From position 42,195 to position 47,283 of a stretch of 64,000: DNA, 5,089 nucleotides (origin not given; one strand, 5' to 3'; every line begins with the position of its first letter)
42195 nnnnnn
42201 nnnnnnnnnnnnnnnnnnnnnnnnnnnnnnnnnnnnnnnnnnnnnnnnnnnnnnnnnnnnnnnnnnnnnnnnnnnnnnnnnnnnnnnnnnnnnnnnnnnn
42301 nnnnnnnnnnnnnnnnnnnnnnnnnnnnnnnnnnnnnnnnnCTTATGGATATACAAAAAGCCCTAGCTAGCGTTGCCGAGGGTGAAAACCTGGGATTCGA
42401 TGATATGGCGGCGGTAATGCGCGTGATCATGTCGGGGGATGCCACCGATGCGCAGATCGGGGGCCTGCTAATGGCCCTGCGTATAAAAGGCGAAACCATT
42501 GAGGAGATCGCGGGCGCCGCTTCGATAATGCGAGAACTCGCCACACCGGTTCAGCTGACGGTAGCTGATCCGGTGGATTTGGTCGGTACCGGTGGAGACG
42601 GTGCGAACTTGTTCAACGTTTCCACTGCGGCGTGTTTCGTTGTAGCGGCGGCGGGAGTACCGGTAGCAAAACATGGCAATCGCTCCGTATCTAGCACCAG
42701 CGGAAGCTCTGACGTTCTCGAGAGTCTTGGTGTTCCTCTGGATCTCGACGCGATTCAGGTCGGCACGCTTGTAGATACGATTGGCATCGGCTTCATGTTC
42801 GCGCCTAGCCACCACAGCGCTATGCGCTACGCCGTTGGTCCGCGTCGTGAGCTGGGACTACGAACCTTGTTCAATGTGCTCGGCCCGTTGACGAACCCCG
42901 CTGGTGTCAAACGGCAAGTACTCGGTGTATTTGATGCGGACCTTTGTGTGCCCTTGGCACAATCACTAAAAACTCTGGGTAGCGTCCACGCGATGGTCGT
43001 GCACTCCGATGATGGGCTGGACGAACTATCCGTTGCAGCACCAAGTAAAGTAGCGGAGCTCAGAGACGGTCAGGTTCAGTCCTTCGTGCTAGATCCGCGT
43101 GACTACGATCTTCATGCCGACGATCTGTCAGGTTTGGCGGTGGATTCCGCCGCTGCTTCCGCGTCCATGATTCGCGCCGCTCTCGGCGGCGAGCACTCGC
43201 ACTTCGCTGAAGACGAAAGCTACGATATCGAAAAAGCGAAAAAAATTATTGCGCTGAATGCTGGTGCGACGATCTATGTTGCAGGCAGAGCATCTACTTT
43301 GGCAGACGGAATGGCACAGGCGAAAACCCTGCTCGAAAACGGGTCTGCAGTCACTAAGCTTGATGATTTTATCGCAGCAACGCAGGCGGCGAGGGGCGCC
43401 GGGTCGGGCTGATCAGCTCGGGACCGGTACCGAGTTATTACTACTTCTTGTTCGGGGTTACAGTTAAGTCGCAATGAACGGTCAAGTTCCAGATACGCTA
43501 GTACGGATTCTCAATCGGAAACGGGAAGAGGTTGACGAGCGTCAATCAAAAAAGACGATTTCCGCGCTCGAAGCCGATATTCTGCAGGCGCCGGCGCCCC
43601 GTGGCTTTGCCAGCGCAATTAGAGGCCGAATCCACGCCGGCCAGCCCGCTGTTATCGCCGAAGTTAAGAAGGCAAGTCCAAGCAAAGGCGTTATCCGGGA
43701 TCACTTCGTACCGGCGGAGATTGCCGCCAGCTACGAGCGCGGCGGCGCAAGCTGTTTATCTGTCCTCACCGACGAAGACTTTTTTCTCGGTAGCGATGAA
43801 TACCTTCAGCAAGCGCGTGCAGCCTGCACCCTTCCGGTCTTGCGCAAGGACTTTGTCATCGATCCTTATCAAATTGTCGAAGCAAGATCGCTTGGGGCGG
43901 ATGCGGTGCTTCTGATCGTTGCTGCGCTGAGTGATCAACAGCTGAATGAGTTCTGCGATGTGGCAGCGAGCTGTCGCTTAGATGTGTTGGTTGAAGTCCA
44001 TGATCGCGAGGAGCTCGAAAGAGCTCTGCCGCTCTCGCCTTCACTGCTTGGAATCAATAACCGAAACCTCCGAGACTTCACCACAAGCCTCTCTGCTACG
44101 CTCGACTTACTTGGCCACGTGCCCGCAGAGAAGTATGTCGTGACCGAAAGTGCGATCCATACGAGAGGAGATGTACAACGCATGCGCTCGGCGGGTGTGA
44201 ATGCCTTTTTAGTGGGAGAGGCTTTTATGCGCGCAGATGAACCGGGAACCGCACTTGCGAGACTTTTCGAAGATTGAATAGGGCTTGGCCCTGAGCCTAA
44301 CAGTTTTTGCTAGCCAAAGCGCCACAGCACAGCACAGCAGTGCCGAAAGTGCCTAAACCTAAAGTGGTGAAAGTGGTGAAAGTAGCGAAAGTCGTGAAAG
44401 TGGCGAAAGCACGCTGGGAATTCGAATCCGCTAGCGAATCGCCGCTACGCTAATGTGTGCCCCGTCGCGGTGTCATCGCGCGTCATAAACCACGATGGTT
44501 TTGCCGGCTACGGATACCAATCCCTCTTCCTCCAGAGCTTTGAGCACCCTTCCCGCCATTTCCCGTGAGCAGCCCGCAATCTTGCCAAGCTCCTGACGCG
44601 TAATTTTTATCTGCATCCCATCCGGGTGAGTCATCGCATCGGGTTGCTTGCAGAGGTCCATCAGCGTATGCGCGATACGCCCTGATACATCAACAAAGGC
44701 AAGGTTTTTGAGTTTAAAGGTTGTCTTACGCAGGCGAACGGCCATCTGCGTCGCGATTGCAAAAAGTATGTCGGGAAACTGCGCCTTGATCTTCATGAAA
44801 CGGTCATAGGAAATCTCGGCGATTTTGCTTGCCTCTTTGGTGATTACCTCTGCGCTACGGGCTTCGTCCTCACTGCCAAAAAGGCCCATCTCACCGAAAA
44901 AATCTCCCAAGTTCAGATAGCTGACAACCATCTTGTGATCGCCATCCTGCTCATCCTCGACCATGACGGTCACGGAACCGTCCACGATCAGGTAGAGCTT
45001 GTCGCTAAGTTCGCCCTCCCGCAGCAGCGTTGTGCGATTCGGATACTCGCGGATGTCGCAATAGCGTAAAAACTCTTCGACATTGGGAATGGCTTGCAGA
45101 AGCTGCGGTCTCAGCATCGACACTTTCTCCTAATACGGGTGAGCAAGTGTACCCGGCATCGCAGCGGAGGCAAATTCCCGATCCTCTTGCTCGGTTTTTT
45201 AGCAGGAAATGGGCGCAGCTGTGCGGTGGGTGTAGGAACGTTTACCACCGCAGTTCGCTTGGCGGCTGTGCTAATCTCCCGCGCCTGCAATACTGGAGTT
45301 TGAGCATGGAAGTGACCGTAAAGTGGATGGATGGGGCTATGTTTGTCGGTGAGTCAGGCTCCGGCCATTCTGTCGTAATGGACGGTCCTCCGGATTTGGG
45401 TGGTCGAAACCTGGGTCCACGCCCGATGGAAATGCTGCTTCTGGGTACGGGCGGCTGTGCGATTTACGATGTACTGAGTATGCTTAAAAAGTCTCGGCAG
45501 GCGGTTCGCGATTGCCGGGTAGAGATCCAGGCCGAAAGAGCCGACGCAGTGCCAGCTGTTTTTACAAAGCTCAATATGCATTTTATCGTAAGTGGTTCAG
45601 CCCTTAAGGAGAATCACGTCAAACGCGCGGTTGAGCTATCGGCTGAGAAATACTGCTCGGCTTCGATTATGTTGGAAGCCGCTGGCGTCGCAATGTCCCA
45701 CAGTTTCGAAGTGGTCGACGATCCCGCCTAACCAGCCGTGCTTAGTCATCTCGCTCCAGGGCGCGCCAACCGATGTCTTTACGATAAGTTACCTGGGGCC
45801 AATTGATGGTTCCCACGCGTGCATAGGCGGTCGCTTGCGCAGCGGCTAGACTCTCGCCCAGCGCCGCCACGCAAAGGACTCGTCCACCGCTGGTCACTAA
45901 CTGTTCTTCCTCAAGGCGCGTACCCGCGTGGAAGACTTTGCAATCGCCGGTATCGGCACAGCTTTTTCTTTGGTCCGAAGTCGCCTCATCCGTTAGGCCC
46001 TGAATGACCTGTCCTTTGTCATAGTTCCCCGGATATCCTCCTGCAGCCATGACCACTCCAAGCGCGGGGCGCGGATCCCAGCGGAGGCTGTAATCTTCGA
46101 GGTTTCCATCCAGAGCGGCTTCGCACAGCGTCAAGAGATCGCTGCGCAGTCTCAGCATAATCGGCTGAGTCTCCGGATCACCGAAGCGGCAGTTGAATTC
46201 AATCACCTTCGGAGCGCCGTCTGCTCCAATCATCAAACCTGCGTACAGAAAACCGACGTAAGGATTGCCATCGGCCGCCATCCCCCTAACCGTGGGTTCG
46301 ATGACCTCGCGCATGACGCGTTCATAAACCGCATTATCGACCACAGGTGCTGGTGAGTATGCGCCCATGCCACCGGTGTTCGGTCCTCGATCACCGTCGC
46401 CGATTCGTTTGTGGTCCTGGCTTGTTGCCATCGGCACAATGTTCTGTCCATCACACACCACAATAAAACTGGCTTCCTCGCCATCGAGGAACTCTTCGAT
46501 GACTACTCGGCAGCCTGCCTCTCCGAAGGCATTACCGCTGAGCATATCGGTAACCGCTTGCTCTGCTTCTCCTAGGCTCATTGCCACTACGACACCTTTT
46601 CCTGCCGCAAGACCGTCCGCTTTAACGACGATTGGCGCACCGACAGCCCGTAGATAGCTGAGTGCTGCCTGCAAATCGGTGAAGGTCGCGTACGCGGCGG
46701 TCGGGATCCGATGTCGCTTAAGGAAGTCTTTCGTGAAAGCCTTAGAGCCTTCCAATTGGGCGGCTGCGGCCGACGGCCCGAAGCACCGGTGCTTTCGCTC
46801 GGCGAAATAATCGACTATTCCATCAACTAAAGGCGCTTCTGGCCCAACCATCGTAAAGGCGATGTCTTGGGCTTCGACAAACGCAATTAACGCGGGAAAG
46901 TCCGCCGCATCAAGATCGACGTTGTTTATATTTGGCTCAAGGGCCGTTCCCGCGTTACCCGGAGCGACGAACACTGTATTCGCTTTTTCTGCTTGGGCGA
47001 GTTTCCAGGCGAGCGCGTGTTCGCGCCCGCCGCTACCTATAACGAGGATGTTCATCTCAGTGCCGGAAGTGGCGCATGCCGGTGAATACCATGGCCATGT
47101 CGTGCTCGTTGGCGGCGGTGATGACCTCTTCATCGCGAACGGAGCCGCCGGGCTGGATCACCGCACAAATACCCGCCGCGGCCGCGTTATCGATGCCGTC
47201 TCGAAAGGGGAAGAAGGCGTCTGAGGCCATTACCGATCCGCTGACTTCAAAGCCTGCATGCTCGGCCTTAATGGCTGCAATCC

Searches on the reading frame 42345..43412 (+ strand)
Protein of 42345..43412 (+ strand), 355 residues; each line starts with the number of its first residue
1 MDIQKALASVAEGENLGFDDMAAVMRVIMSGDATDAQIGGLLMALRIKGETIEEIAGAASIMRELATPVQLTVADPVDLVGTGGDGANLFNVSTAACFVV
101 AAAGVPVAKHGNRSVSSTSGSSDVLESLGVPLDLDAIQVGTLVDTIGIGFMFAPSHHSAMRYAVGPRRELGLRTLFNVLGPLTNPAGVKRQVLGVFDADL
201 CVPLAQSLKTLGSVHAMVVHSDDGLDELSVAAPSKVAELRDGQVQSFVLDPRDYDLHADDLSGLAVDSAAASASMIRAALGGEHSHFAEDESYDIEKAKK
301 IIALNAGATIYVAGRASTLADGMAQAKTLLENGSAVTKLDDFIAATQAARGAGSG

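Call 63: search_protein_families(library=pfam, proteins=[window:42345-43412:+], max_evalue=0.00001)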
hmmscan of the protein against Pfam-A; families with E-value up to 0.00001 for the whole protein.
window:42345-43412:+ (355 aa): 2 families
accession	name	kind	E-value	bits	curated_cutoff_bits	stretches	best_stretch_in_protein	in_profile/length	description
PF00591.27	Glycos_transf_3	-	6.5e-89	298.3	27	1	76-335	4-252/253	Glycosyl transferase family, a/b domain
PF02885.22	Glycos_trans_3N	-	1e-21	76.9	26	1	5-66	2-63/63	Glycosyl transferase family, helical bundle domain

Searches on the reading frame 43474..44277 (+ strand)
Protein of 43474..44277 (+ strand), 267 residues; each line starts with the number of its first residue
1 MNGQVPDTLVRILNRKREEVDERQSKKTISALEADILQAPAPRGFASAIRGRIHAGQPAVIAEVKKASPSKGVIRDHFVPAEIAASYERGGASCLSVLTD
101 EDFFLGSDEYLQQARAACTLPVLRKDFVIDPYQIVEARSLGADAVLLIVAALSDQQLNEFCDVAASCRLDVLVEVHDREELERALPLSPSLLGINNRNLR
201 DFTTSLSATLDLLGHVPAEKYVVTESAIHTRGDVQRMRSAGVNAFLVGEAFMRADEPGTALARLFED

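Call 63: search_protein_families(library=pfam, proteins=[window:43474-44277:+], max_evalue=0.00001)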
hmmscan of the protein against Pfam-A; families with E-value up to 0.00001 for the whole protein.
window:43474-44277:+ (267 aa): 1 family
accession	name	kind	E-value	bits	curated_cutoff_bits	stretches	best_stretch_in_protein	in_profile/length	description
PF00218.27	IGPS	-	1.8e-91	306.3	27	1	10-263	2-253/254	Indole-3-glycerol phosphate synthase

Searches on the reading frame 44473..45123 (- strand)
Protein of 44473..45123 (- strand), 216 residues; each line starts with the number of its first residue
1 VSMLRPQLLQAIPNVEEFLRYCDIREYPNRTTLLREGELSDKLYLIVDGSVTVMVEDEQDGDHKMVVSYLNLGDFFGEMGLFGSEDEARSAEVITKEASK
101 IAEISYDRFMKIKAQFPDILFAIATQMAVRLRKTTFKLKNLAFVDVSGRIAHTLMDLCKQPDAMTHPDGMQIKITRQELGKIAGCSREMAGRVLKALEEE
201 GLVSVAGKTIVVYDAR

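Call 63: search_protein_families(library=pfam, proteins=[window:44473-45123:-], max_evalue=0.00001)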
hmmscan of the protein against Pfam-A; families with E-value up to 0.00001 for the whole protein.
window:44473-45123:- (216 aa): 3 families
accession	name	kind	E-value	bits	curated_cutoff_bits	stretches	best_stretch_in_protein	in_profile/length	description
PF00027.35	cNMP_binding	-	6.8e-17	61.7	27.5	1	25-113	2-86/89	Cyclic nucleotide-binding domain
PF13545.12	HTH_Crp_2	-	2.8e-12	46.9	27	1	148-214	1-63/70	Crp-like helix-turn-helix domain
PF00325.26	Crp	-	1.1e-09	38.3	21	1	172-202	1-31/32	Bacterial regulatory proteins, crp family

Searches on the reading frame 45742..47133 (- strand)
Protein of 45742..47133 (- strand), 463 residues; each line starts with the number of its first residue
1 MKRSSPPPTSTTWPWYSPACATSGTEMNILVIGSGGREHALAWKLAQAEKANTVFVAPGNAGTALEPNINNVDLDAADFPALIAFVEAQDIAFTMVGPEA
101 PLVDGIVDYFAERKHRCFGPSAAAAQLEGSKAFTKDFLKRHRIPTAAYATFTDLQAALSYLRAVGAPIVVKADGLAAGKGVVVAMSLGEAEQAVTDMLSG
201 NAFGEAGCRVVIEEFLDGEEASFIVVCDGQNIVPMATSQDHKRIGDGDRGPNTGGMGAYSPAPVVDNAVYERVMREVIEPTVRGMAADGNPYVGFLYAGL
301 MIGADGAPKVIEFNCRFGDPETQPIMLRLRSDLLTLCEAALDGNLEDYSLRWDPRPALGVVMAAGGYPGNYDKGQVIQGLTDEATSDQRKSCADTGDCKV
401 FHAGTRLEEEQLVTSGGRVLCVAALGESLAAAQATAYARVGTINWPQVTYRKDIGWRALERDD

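Call 63: search_protein_families(library=pfam, proteins=[window:45742-47133:-], max_evalue=0.00001)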
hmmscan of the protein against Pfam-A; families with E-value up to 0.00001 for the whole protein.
window:45742-47133:- (463 aa): 5 families
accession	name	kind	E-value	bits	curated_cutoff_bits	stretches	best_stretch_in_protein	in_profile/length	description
PF01071.24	GARS_A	-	1.1e-82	277.1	27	1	129-322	1-194/194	Phosphoribosylglycinamide synthetase, ATP-grasp (A) domain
PF02844.21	GARS_N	-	4.5e-37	127.3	29.5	1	27-128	1-100/100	Phosphoribosylglycinamide synthetase, N domain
PF02843.22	GARS_C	-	2.7e-31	108.2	34.8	1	357-457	1-92/92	Phosphoribosylglycinamide synthetase, C domain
PF02222.28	ATP-grasp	-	8.7e-07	29.2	27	1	137-228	2-89/179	ATP-grasp domain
PF02655.19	ATP-grasp_3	-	4.5e-06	27.3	23.2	1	130-317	3-157/160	ATP-grasp domain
